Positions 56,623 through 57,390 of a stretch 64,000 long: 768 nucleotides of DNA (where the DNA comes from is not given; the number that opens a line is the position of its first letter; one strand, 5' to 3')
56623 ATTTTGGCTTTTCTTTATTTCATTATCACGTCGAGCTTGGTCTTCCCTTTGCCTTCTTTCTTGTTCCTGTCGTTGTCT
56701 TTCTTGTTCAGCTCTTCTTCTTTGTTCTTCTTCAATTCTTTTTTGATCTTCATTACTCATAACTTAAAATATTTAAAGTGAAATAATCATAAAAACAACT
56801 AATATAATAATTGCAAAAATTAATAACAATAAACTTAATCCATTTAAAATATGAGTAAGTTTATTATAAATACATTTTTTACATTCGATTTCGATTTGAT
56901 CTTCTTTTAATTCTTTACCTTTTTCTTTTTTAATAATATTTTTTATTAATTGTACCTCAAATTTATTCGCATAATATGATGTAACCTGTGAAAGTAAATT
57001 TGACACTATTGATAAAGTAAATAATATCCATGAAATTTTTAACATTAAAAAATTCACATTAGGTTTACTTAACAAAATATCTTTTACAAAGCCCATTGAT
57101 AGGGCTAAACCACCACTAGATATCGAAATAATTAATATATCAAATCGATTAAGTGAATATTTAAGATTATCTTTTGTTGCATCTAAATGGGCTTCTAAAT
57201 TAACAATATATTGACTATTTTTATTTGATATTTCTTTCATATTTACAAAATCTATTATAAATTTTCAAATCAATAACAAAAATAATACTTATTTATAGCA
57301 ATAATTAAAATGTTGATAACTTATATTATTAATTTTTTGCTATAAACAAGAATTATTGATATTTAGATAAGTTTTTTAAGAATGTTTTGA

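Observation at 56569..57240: Convergent two-gene cassette: 3-TM protein plus 63-aa Glu/Arg-rich peptide next to the Septu-like module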

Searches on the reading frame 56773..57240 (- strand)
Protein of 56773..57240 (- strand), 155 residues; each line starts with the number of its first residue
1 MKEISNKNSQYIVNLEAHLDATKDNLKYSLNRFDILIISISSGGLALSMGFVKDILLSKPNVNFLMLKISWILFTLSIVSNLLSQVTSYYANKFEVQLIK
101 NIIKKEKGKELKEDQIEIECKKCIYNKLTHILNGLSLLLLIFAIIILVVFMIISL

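Call 4: search_protein_families(library=pfam, proteins=[window:56773-57240:-], max_evalue=1)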
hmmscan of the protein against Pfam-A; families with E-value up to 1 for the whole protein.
window:56773-57240:- (155 aa): 2 families
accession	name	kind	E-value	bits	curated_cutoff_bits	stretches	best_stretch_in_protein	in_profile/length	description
PF12304.13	BCLP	-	0.023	14.8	29.4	1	37-88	45-92/184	Beta-casein like protein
PF14970.11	TEDC1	-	0.1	13.3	27.4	1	65-135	21-89/169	Tubulin epsilon and delta complex protein 1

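Call 5: search_protein_families(library=padloc, proteins=[window:56773-57240:-], max_evalue=1)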
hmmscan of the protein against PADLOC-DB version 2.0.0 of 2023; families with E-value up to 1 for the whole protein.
window:56773-57240:- (155 aa): 0 families

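Call 6: search_protein_families(library=ncbifam, proteins=[window:56773-57240:-], max_evalue=1)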
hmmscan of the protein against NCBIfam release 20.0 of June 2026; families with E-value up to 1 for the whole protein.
window:56773-57240:- (155 aa): 1 family
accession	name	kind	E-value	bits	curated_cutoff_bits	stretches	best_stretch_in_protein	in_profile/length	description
NF049893.1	spr0155_permease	equivalog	0.013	15.7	120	1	71-152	9-89/165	ABC transporter permease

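Call 7: find_homologous_proteins(query=window:56773-57240:-, max_evalue=0.01)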
Query window:56773-57240:- (155 aa): 49 proteins with E <= 0.01 among 200 candidates.
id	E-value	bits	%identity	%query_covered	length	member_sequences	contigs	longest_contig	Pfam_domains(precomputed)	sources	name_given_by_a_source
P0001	1.7e-87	309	100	100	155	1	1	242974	-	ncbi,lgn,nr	ncbi:MAG: hypothetical protein NTZ33_06700 [Bacteroidetes bacterium]|nr:hypothetical protein [Bacter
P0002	1.2e-48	183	64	95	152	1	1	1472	-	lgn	-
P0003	4.2e-46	174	60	94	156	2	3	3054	-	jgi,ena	-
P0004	4.8e-46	174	58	99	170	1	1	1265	-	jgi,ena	-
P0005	3.9e-45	171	60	94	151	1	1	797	-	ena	-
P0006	6.3e-45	171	56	96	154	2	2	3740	-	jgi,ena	jgi:hypothetical protein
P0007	2.0e-44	169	60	94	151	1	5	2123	-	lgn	-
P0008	3.5e-44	168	58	94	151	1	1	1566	-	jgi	jgi:diacylglycerol kinase family enzyme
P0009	7.6e-44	167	56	82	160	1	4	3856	-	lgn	-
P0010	1.1e-43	167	58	96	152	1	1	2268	-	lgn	-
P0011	1.1e-43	167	56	79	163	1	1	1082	-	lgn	-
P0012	1.2e-43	166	60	94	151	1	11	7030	-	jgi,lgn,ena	-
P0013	2.5e-43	166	58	94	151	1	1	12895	-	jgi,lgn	jgi:hypothetical protein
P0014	2.5e-43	165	53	85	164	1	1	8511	-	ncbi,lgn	-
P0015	2.9e-43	165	55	86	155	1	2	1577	-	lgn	-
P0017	2.8e-42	162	60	94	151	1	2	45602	-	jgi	jgi:hypothetical protein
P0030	2.7e-38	149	54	82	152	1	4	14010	-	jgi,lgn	jgi:hypothetical protein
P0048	1.8e-7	49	33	83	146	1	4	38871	-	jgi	jgi:hypothetical protein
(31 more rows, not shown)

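Call 9: find_encoding_contigs(protein=P0017, flank=6000, max_places=3)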
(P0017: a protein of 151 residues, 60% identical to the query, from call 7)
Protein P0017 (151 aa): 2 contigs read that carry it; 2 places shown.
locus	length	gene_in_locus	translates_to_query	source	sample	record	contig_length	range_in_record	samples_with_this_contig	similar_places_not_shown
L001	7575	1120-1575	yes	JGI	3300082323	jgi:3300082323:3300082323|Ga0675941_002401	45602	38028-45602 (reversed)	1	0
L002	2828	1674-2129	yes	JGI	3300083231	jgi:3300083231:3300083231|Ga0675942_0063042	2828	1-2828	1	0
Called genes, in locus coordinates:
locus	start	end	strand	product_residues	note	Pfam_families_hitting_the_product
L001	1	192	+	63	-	?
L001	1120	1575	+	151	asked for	-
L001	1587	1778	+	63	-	-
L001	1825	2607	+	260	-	-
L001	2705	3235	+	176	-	-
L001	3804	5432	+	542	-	PF00085:Thioredoxin (weak), PF00578:AhpC-TSA, PF08534:Redoxin, PF13905:Thioredoxin_8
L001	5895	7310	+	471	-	PF01979:Amidohydro_1, PF07969:Amidohydro_3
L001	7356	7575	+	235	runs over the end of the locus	PF02517:Rce1-like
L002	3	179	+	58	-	?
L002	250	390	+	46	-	-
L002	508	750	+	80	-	-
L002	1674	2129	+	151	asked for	-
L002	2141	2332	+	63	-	-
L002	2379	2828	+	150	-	?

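Call 10: find_encoding_contigs(protein=P0013, flank=6000, max_places=3)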
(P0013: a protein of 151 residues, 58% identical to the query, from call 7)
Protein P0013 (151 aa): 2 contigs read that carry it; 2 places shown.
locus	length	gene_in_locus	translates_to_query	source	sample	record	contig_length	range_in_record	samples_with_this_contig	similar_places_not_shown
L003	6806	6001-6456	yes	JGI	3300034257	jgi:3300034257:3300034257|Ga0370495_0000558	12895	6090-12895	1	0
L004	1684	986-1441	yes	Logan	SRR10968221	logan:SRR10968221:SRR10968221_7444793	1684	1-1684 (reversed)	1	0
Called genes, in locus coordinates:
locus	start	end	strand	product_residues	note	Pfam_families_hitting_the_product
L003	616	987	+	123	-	PF03965:Penicillinase_R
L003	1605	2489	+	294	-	PF03544:TonB_C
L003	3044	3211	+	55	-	-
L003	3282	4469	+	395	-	PF14289:DUF4369, PF00578:AhpC-TSA, PF08534:Redoxin, PF00085:Thioredoxin, PF13098:Thioredoxin_2 (weak), PF13905:Thioredoxin_8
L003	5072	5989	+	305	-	-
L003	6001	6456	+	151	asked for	-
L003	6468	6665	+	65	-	-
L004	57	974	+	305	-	-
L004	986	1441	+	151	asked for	-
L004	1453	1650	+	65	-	-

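Call 11: find_encoding_contigs(protein=P0030, flank=6000, max_places=3)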
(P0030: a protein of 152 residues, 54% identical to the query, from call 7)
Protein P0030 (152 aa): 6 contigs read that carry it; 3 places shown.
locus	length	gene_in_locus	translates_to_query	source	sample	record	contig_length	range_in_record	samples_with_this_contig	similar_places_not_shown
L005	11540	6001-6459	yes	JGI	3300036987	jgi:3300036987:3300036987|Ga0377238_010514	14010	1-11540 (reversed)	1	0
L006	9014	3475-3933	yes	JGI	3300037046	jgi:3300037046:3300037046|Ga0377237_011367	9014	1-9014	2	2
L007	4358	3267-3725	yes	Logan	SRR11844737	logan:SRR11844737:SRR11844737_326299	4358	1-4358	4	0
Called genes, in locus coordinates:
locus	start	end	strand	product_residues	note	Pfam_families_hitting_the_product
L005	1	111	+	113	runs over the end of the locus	PF05973:Gp49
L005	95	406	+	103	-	PF01381:HTH_3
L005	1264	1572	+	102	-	PF01909:NTP_transf_2, PF18765:Polbeta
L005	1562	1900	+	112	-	PF01934:HepT-like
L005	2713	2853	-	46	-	-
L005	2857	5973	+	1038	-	PF02384:N6_Mtase, PF20473:MmeI_Mtase, PF07669:Eco57I, PF18135:Type_ISP_C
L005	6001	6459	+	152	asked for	-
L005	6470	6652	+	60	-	-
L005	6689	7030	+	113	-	-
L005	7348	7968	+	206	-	-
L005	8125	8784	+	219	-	-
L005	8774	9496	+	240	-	-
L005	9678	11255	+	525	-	PF00515:TPR_1 (faint), PF07719:TPR_2 (faint), PF13181:TPR_8 (faint), PF13424:TPR_12 (faint), PF13414:TPR_11 (faint)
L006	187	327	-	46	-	-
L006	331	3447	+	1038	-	PF02384:N6_Mtase, PF20473:MmeI_Mtase, PF07669:Eco57I, PF18135:Type_ISP_C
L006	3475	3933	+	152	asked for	-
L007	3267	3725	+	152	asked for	-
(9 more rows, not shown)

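Call 15: find_encoding_contigs(protein=P0048, flank=6000, max_places=3)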
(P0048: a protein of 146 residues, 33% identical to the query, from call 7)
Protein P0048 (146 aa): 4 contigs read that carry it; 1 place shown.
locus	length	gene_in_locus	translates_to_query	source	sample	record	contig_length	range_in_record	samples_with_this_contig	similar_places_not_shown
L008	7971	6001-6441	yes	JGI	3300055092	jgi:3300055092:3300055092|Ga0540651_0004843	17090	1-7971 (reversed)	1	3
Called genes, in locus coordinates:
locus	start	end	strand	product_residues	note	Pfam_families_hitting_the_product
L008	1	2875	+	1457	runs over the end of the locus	PF00331:Glyco_hydro_10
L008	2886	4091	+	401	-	PF00331:Glyco_hydro_10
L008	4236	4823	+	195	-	PF05838:Glyco_hydro_108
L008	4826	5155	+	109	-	-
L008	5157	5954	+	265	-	-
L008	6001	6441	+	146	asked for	-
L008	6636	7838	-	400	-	PF13102:Phage_int_SAM_5, PF00589:Phage_integrase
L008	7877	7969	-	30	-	?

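Call 16: find_encoding_contigs(protein=P0014, flank=6000, max_places=3)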
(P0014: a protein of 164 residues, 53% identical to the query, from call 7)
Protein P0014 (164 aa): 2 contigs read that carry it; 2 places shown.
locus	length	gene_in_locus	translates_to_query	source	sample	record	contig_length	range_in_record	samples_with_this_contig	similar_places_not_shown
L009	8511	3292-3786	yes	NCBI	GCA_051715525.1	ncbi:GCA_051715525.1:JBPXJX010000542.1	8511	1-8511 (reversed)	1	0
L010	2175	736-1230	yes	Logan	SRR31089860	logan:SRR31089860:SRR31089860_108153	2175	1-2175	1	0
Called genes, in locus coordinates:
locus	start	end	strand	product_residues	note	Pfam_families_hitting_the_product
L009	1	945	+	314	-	?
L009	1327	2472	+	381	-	-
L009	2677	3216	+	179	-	-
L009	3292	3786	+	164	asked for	-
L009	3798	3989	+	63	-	-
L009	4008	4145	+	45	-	-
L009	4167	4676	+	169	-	-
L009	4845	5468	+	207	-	-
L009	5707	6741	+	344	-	-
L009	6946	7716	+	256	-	PF14268:YoaP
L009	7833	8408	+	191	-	PF14066:DUF4256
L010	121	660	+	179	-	-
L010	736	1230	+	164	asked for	-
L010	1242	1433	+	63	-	-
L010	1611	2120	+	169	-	-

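Call 17: search_protein_representatives(protein=window:56773-57240:-)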
Query: 155 residues. Proteins with E-value up to 0.001 (for the whole library): 732; up to 1e-10: 110; up to 1e-30: 11. The best 150 are listed.
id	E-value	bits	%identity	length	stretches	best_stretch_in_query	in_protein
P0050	2.1e-36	141.4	49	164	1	6-151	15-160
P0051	6.8e-35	136.5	48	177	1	7-151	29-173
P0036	6.4e-34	133.3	50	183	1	6-153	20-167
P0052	1.6e-33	132.0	47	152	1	9-152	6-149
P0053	2.2e-33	131.6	46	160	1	8-151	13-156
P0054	7.4e-33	129.9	45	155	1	5-151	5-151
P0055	1.4e-32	129.0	48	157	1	9-151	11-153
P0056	1.7e-32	128.8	47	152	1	9-152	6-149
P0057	3.5e-32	127.7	47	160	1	3-151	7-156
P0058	8.5e-32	126.5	43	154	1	6-153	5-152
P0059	4.3e-31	124.2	49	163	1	11-151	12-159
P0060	7.6e-30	120.1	42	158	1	9-152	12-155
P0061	8.4e-30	120.0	47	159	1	9-154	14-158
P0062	1.1e-27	113.1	43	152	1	5-153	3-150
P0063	1.8e-26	109.2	54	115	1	9-108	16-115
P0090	2.4e-19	86.1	38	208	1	7-151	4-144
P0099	2.7e-16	76.2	39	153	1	7-149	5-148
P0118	1.0e-13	67.9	31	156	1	9-151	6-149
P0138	8.7e-12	61.6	28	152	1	8-152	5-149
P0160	1.9e-10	57.3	32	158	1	2-149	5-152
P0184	2.8e-09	53.5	32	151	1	24-152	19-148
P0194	4.8e-09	52.8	30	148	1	21-150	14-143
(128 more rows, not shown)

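Call 19: search_protein_families(library=pfam, alignment_id=A1, max_evalue=0.1)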
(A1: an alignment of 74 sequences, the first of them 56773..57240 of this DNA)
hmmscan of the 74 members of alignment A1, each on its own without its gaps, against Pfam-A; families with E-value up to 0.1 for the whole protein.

A. member 1, window:56773-57240:- (155 aa): 1 family
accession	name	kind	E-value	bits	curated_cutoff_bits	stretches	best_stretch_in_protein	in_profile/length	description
PF12304.13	BCLP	-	0.023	14.8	29.4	1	37-88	45-92/184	Beta-casein like protein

B. families by the number of members that match (of 74 scanned): 60 families (the first 25 are shown)
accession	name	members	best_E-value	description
PF20563.3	DUF6773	4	0.0018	Family of unknown function (DUF6773)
PF20990.2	DUF2207_C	3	0.00024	Predicted membrane protein (DUF2207) C-terminal domain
PF03006.26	HlyIII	3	0.0074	Haemolysin-III related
PF12304.13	BCLP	3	0.016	Beta-casein like protein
PF06781.17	CrgA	3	0.038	Cell division protein CrgA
PF06687.17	SUR7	2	3.1e-05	SUR7/PalI family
PF11026.13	DUF2721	2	0.0008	Protein of unknown function (DUF2721)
PF16415.11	CNOT1_CAF1_bind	2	0.0045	CCR4-NOT transcription complex subunit 1 CAF1-binding domain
PF01616.22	Orbi_NS3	2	0.013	Orbivirus NS3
PF05648.19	PEX11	1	0.0006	Peroxisomal biogenesis factor 11 (PEX11)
PF10319.15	7TM_GPCR_Srj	1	0.0025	Serpentine type 7TM GPCR chemoreceptor Srj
PF07916.16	TraG_N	1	0.0043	TraG-like protein, N-terminal region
PF07685.20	GATase_3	1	0.0068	CobB/CobQ-like glutamine amidotransferase domain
PF00822.25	PMP22_Claudin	1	0.0071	PMP-22/EMP/MP20/Claudin family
PF12679.13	ABC2_membrane_2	1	0.0081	ABC-2 family transporter protein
PF14015.11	DUF4231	1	0.018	Protein of unknown function (DUF4231)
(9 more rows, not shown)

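Call 20: search_solved_structures(query=A1, max_evalue=10)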
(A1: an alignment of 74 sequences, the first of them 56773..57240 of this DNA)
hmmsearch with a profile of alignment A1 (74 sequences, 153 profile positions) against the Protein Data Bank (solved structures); distinct sequences matched with E-value up to 10: 12.
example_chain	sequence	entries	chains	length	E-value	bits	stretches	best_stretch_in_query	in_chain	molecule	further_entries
1wer_A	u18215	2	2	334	0.22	14.3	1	71-135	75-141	P120GAP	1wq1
8bos_G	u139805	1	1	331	0.22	14.2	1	71-135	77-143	Ras GTPase-activating protein 1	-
9bz4_A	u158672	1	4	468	0.36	13.6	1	71-135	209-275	Ras GTPase-activating protein 1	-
6qee_A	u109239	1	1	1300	3.5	10.4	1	130-151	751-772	ABCB1HM-EQ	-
6fn4_A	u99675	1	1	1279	4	10.2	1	130-151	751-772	Apo form of Human-mouse chimeric ABCB1 (ABCB1HM) in complex with Antigen binding fragment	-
5ko2_A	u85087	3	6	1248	5.8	9.7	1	130-151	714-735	Multidrug resistance protein 1A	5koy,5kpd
6q81_A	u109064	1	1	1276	6.2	9.6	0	130-151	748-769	P-glycoprotein (ABCB1)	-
4m2s_A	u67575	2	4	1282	6.2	9.6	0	130-151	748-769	Multidrug resistance protein 1A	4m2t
4q9h_A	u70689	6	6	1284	6.2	9.6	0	130-151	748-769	Multidrug resistance protein 1A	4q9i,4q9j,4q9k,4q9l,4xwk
5kpi_A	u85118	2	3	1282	6.2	9.6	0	130-151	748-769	Multidrug resistance protein 1A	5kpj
4ksb_A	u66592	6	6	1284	6.2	9.6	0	130-151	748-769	Multidrug resistance protein 1A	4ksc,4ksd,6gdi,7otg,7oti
3g60_A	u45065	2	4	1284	6.2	9.6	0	130-151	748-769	Multidrug resistance protein 1a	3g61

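Call 24: find_related_loci(query=A2, collection=genome_contigs, flank=8000)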
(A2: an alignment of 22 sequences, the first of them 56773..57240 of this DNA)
Query A2 (155 aa) in genome_contigs; peptide patterns used: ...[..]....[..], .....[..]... (x = any residue, [..] = any of these).
84 stretches matched a pattern; 27 encode a relative of the query (tblastn E <= 1e-3); 27 distinct loci.
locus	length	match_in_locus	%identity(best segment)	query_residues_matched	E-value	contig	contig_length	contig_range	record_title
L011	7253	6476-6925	67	2-151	1e-60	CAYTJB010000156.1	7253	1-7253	MAG TPA_asm: uncultured Bacteroides sp. isolate binchicken_co113_57 genome assembly, contig: NODE_12550_length_7253_cov_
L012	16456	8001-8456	57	1-151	2e-50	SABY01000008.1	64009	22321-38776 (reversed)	MAG: Clostridia bacterium isolate INTA.CYC.150 contig-100_278, whole genome shotgun sequence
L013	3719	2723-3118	56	8-139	3e-45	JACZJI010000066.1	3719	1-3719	MAG: Bacteroidales bacterium isolate MAG15 bacteroidetes_1_contig_669504, whole genome shotgun sequence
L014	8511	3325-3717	53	3-133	3e-43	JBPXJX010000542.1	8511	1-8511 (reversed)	MAG: Bacteroidales bacterium isolate mt_P9 k141_289790, whole genome shotgun sequence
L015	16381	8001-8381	53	10-136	9e-39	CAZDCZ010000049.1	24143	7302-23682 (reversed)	MAG TPA_asm: uncultured Bacteroidales bacterium isolate binchicken_co357_148 genome assembly, contig: NODE_735_length_24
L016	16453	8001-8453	44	1-151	8e-38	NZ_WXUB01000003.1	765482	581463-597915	Maribellus sediminis strain Y2-1-60 NODE_3_length_765482_cov_87.8168, whole genome shotgun sequence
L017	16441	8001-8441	47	2-151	5e-36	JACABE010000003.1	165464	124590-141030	MAG: Bacteroidetes bacterium isolate Cfx3-09 MAG09_3, whole genome shotgun sequence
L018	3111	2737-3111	48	14-138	3e-35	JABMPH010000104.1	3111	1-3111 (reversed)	MAG: Bacteroidetes bacterium isolate bin.586 k141_1600571, whole genome shotgun sequence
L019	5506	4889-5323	46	10-155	1e-34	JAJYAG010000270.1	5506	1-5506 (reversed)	MAG: Bacteroidetes bacterium isolate BP8.bin14 NODE_29267_length_5506_cov_1.854992, whole genome shotgun sequence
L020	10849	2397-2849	48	7-151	6e-33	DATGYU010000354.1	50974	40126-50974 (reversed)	MAG TPA_asm: Prolixibacteraceae bacterium isolate SMAG_U10644 k141_207059, whole genome shotgun sequence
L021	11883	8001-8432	47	8-151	2e-32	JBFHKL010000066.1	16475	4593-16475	MAG: Saccharicrinis sp. isolate Mix_sand07.2021.05.G.87 k141_2773298_length_16475_cov_17.2634, whole genome shotgun sequ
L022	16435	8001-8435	38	6-150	2e-31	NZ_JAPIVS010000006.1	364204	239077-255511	Pedobacter sp. MC2016-15 P.sp.MC2016-15_contig_6, whole genome shotgun sequence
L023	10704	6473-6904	46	8-151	4e-29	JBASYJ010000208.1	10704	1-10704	MAG: Prolixibacteraceae bacterium isolate MFD12113_ilm_asm_bin43 k127_59412, whole genome shotgun sequence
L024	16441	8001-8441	41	1-137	5e-28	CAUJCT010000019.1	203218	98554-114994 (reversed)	MAG: Bacteroidota bacterium isolate KLAP35 genome assembly, contig: KLAP35_10311, whole genome shotgun sequence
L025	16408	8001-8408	41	4-143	6e-28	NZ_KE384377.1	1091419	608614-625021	Flavobacterium denitrificans DSM 15936 H600DRAFT_scaffold00001.1, whole genome shotgun sequence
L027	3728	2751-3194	41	2-151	2e-26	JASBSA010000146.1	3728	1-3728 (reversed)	MAG: Winogradskyella sp. isolate BWSM_122 k141_1198927, whole genome shotgun sequence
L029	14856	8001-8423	37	7-151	4e-24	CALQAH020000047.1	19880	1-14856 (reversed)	MAG: Rhizobium sp. Q54 isolate HRS-HS13-bin-2 genome assembly, contig: HRSG-H13-C4185, whole genome shotgun sequence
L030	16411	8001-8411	38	11-151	8e-24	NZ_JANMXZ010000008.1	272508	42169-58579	MAG: Flavobacterium sp. isolate OTE_8_metabat_69 OTE_8_k141_1660689, whole genome shotgun sequence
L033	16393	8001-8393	39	11-145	1e-21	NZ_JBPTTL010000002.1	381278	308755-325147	Flavobacterium sp. RSB2_4_14 2, whole genome shotgun sequence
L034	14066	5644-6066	36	7-151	8e-21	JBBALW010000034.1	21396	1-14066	MAG: Flavobacterium sp. isolate EUL_073 ctg34-EUL_073, whole genome shotgun sequence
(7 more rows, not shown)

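Call 26: predict_structure(alignment_id=A1)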
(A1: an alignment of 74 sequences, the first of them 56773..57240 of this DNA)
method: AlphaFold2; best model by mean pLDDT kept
length: 155 residues; sequences in the alignment: 74
mean_pLDDT: 92.5   pTM: 0.80
mean pLDDT of the five models: 92.5, 91.1, 91.0, 90.5, 87.9
residues with pLDDT >= 90: 118; 70-90: 37; 50-70: 0; < 50: 0
segments of 3 or more residues with pLDDT < 50: none
pLDDT, mean of each block of 10 residues (from residue 1): 85 97 94 87 82 88 93 93 95 97 96 95 97 96 94 90
secondary structure, 60 per line:
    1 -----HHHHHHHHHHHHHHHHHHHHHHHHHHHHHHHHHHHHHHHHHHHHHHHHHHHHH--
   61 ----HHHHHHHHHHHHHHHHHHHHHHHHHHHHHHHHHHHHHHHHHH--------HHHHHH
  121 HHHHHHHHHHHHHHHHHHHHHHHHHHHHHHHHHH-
elements in order: H6-58 H65-106 H115-154
